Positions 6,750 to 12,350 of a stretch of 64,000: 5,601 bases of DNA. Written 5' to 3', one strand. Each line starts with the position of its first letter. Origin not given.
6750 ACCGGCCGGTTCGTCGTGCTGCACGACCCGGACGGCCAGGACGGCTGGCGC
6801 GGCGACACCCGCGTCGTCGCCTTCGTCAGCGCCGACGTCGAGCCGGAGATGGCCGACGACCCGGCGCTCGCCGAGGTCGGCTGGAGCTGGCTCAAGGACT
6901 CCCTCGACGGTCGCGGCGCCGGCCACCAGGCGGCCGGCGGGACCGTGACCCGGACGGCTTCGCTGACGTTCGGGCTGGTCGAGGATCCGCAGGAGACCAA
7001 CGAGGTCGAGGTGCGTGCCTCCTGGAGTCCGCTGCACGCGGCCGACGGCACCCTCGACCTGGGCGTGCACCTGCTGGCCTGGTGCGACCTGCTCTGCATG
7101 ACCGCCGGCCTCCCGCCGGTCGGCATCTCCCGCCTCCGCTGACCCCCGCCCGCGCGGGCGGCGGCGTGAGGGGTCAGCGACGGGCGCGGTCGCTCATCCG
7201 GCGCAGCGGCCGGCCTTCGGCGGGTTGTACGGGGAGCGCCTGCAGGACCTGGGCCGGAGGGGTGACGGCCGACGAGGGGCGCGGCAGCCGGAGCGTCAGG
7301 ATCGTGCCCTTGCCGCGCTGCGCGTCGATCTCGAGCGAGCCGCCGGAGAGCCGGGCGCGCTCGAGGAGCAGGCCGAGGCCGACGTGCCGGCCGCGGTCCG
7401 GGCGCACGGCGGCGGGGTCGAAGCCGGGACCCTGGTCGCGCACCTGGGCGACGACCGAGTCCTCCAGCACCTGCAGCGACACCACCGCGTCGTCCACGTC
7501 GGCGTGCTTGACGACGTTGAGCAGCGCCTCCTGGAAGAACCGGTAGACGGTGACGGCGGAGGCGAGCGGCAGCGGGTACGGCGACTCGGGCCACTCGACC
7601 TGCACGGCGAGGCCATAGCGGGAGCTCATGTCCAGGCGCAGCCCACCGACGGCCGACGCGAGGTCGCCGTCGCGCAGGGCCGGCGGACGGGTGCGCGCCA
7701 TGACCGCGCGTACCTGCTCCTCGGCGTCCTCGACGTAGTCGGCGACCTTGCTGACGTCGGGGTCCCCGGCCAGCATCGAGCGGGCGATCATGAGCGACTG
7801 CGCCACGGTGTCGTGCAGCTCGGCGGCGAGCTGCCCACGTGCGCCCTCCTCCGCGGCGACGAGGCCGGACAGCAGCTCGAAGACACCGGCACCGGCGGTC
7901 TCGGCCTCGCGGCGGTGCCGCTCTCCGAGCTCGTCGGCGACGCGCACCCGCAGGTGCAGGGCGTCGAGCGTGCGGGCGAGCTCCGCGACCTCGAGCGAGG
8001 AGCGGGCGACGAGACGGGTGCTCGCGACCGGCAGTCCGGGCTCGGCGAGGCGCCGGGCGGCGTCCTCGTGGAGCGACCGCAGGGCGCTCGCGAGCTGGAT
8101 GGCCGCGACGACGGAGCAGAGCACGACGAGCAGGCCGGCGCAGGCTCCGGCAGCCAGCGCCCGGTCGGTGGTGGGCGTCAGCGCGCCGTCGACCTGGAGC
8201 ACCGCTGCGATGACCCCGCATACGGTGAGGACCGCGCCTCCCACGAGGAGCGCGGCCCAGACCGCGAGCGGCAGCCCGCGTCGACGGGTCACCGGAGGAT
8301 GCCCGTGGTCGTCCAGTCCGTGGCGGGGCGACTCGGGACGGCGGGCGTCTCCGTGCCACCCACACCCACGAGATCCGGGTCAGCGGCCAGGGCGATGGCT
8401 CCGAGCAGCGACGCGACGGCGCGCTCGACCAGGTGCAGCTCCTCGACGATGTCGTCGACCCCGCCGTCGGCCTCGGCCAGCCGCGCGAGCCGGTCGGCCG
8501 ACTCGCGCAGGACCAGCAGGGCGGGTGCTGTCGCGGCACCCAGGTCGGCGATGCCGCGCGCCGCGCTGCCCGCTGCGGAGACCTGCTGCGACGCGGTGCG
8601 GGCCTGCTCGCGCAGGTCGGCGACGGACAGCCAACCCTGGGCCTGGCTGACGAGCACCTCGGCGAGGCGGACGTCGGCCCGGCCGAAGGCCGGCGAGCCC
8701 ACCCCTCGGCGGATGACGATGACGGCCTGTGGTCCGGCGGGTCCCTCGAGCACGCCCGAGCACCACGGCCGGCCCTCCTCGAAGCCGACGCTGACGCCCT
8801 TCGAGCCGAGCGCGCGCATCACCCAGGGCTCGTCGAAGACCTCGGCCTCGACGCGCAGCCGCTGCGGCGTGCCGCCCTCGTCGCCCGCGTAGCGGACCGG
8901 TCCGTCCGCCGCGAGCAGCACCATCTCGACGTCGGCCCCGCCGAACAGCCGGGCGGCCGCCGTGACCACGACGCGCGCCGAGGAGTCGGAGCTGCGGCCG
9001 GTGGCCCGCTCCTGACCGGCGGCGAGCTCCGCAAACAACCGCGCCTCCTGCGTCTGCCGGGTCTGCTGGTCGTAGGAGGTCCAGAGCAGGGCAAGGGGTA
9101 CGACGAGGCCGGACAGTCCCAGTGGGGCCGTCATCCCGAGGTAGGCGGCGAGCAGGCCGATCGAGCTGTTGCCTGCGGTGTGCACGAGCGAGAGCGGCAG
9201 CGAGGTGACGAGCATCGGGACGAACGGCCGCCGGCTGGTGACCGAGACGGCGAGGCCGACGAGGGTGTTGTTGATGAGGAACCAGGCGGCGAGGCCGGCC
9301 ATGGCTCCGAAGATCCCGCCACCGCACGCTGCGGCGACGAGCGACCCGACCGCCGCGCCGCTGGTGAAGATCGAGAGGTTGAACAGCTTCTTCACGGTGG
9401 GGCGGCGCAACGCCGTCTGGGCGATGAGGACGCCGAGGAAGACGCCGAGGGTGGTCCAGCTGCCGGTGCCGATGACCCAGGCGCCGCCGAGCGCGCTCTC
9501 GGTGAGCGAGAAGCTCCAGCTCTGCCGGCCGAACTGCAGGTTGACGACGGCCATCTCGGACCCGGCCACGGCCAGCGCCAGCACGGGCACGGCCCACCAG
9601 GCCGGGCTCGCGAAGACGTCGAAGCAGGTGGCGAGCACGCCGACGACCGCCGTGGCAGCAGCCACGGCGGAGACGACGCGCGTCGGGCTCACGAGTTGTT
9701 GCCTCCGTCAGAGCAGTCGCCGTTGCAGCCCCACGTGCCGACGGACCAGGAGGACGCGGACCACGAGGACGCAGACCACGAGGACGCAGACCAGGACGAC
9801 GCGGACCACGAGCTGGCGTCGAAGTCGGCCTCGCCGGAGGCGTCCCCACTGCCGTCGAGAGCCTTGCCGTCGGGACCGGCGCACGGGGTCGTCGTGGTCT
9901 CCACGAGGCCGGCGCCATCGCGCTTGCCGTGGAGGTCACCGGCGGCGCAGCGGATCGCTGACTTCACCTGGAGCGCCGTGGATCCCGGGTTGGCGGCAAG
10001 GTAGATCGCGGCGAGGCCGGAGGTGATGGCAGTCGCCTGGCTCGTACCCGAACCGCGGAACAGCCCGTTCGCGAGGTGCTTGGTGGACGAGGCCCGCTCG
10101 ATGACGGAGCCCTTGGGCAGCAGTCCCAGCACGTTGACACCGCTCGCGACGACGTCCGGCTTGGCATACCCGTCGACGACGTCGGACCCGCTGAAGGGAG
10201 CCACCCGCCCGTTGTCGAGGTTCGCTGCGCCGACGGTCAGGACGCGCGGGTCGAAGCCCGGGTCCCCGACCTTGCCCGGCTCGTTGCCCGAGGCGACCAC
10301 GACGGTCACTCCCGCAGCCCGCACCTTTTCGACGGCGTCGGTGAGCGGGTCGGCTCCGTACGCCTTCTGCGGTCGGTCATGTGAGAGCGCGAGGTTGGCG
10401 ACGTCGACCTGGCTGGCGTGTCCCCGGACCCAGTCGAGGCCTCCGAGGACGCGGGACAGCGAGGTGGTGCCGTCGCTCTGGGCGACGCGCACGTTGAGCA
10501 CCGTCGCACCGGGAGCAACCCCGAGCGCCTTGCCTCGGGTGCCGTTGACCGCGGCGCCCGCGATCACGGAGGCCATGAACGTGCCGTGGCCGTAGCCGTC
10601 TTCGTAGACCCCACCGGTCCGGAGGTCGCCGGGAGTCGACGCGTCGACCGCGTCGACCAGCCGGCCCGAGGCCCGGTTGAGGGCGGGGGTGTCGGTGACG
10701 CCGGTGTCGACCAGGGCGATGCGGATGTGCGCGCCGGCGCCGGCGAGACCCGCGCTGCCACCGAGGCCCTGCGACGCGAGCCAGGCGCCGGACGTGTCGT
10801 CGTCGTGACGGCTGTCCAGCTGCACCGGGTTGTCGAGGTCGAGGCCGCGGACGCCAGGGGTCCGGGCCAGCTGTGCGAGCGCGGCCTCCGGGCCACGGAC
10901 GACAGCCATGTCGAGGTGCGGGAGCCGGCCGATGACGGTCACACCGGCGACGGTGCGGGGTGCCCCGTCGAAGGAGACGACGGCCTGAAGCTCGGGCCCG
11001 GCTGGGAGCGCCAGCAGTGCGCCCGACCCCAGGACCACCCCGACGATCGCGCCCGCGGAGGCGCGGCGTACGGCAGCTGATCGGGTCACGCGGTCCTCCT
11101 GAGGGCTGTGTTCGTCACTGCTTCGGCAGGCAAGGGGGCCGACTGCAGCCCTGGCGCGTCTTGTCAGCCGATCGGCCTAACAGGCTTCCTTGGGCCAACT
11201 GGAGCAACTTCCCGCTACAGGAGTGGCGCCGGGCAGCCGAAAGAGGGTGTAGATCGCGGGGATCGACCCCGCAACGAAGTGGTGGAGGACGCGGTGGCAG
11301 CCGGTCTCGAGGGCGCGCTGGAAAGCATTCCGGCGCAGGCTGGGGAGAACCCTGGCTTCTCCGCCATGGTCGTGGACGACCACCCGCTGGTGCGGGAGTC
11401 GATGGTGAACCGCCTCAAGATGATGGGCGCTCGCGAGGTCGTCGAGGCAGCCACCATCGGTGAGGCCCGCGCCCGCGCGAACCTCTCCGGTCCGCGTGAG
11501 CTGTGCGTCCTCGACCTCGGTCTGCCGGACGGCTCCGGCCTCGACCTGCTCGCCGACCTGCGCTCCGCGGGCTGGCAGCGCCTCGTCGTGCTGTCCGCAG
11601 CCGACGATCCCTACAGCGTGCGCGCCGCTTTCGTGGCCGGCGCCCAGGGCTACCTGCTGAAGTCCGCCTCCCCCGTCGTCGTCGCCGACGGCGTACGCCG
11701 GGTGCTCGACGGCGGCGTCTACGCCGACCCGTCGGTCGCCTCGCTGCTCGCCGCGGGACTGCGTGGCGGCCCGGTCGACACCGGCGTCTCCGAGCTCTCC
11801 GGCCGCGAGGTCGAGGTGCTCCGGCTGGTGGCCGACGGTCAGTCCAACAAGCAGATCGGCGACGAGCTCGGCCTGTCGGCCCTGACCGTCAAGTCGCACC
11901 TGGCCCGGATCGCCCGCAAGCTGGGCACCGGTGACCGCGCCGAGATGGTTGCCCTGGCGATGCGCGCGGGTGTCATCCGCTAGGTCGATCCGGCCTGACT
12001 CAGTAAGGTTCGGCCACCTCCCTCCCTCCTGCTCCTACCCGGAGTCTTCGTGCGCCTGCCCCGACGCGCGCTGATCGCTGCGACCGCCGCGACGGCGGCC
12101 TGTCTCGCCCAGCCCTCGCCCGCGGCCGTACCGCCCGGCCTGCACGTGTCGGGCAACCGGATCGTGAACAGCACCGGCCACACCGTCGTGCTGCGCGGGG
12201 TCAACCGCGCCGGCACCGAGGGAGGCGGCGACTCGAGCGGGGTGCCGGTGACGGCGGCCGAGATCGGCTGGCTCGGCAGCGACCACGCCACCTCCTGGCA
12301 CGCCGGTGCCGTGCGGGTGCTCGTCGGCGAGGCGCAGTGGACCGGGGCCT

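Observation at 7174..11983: Translationally coupled protease / polytopic GAF membrane protein / histidine kinase operon with divergent response regulator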

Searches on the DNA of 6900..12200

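Call 71: search_rna_families(source=window, start=6900, end=12200, threshold=gathering)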
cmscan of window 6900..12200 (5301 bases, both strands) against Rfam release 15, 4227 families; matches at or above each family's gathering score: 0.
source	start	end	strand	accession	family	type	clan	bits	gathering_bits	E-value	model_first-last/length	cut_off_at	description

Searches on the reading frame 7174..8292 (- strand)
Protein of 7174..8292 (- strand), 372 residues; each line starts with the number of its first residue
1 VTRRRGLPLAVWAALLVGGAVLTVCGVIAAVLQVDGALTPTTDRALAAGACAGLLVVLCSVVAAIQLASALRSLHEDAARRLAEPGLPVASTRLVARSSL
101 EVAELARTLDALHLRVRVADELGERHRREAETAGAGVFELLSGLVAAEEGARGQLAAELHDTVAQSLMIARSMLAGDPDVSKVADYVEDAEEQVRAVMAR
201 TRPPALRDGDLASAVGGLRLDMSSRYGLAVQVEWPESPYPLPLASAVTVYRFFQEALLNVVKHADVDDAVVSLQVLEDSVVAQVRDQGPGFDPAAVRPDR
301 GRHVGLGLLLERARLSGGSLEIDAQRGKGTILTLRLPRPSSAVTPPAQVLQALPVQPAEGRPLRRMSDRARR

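Call 3: search_protein_families(library=pfam, proteins=[window:7174-8292:-], max_evalue=0.01)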
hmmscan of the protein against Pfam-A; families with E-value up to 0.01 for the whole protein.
window:7174-8292:- (372 aa): 3 families
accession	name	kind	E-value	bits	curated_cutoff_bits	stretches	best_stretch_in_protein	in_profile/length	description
PF02518.31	HATPase_c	-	1.3e-10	42.1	26.4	1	247-339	4-110/111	Histidine kinase-, DNA gyrase B-, and HSP90-like ATPase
PF13581.12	HATPase_c_2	-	8.9e-07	29.4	27.4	1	253-335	36-126/127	Histidine kinase-like ATPase domain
PF07730.19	HisKA_3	-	0.0029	18.6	24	1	152-202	2-57/68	Histidine kinase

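Call 5: search_protein_families(library=ncbifam, proteins=[window:7174-8292:-], max_evalue=0.1)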
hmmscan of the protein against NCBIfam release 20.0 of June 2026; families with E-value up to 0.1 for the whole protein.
window:7174-8292:- (372 aa): 14 families
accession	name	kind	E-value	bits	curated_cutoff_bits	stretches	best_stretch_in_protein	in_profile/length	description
NF008649.0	PRK11644.1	equivalog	2e-23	82.9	408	1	140-338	292-496/499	signal transduction histidine-protein kinase/phosphatase UhpB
NF052443.1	SensHisKinMctS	equivalog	6.7e-23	80.7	700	1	137-341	236-451/457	two-component system sensor histidine kinase MctS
NF008184.0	PRK10935.1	equivalog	9.7e-15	54.2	553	1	152-339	364-560/565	nitrate/nitrite two-component system sensor histidine kinase NarQ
NF047322.1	HK_morpho_MacS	equivalog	1.8e-14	53.7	300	1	146-337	177-367/367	MacS family sensor histidine kinase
NF007896.0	PRK10600.1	equivalog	3.5e-13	49.1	578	1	152-334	391-581/598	nitrate/nitrite two-component system sensor histidine kinase NarX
NF047786.1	his_kin_MadS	equivalog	1.9e-12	47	500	1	150-337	229-434/434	MadS family sensor histidine kinase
NF052531.1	Strep_LiaS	equivalog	2.6e-11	43.4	450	1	151-337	132-326/328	envelope stress sensor histidine kinase LiaS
NF040691.1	MtrAB_MtrB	equivalog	2.8e-07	29.9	450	1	221-340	361-494/507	MtrAB system histidine kinase MtrB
NF008298.1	PRK11086.1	subfamily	0.0063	15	520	1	246-338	424-525/529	DcuS/MalK family sensor histidine kinase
NF041336.1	CheA_Halo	equivalog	0.015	13.9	950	1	273-338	472-537/666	chemotaxis protein CheA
NF003144.0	PRK04069.1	equivalog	0.016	14.6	145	1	254-297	48-95/161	anti-sigma B factor RsbW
NF041735.1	hist_kin_RppB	equivalog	0.031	13.1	400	1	247-337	332-438/438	two-component system sensor histidine kinase RppB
NF010076.0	PRK13557.1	subfamily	0.035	12.5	631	1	298-344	352-400/540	histidine kinase famiy protein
TIGR01924.1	rsbW_low_gc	equivalog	0.045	13.2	155.05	1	254-299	48-97/159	anti-sigma B factor RsbW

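Call 39: search_solved_structures(query=window:7174-8292:-, max_evalue=0.00001)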
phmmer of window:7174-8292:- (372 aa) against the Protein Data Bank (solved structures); distinct sequences matched with E-value up to 0.00001: 5.
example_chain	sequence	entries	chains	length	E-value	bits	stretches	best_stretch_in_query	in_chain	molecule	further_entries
3gig_A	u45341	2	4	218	1.9e-08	37.2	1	126-339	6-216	Sensor histidine kinase desK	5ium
7ssj_A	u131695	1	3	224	4.6e-08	36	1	139-339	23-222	Sensor histidine kinase DesK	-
3ehf_A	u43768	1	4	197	2.1e-07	33.8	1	152-339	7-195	Sensor kinase (YocF protein)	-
3gie_A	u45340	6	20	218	2.4e-07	33.6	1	126-339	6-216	Sensor histidine kinase desK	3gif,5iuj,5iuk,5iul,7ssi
3ehh_A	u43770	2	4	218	5.1e-07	32.5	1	126-339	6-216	Sensor kinase (YocF protein)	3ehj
